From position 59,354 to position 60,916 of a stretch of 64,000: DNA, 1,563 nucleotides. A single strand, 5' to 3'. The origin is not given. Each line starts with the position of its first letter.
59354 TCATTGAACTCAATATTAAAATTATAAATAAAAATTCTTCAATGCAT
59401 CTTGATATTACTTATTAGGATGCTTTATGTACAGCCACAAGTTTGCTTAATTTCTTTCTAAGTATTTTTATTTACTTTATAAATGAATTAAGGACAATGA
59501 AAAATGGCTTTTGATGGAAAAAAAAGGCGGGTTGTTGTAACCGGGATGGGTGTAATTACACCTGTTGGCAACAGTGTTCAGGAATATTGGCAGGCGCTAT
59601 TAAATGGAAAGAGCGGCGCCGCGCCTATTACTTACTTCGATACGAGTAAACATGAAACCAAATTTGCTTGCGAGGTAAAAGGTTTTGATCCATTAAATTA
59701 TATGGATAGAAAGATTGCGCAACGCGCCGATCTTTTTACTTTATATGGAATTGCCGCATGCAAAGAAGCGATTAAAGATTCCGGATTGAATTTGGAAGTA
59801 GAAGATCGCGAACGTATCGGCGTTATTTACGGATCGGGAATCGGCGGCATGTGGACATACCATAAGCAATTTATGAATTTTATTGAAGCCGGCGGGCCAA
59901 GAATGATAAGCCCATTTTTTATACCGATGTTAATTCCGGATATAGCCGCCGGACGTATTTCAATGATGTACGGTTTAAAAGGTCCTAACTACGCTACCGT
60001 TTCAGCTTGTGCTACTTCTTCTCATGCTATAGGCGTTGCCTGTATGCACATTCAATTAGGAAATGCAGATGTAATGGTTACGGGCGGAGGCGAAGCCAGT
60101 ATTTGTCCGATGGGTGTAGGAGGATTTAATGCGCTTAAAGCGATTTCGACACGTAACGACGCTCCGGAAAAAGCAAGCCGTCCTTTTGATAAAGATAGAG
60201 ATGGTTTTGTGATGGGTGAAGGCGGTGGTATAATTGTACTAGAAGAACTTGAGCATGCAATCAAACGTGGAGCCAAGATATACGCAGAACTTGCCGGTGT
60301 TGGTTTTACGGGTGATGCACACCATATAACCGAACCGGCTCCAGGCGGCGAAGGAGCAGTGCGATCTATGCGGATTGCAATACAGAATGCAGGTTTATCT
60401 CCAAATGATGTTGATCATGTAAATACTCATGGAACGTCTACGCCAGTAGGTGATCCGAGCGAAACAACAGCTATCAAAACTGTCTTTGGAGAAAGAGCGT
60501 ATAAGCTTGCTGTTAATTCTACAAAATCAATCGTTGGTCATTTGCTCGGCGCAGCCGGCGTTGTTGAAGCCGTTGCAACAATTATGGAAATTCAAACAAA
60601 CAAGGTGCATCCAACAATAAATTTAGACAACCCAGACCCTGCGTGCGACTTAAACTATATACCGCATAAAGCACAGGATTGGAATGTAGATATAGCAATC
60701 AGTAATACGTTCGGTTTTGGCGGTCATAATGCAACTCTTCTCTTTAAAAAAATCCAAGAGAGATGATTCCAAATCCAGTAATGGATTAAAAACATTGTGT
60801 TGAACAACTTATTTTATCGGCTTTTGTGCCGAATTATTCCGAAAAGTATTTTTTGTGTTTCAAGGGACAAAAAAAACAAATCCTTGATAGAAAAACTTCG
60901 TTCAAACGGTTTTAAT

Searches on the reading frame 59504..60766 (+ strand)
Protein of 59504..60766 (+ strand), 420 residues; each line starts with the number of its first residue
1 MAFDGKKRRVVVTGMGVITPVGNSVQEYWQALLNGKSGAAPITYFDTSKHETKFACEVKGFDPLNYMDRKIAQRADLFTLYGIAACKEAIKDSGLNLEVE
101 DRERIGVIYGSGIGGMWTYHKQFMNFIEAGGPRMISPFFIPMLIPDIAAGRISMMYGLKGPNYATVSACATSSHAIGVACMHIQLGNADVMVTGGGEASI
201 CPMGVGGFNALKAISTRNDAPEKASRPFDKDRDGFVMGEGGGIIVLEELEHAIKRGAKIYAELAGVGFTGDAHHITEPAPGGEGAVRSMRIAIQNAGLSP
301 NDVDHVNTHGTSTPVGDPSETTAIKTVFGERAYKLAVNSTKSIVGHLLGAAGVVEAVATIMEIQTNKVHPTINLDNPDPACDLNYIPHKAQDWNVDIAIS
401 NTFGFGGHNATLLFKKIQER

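Call 72: search_protein_families(library=pfam, proteins=[window:59504-60766:+], max_evalue=0.00001)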
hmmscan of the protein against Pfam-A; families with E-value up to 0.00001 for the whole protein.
window:59504-60766:+ (420 aa): 2 families
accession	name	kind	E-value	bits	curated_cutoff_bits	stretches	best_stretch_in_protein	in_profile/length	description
PF00109.32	ketoacyl-synt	-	6.5e-60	203.3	20.8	1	8-252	2-252/252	Beta-ketoacyl synthase, N-terminal domain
PF02801.28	Ketoacyl-synt_C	-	1.2e-37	129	20.8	1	260-374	1-118/119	Beta-ketoacyl synthase, C-terminal domain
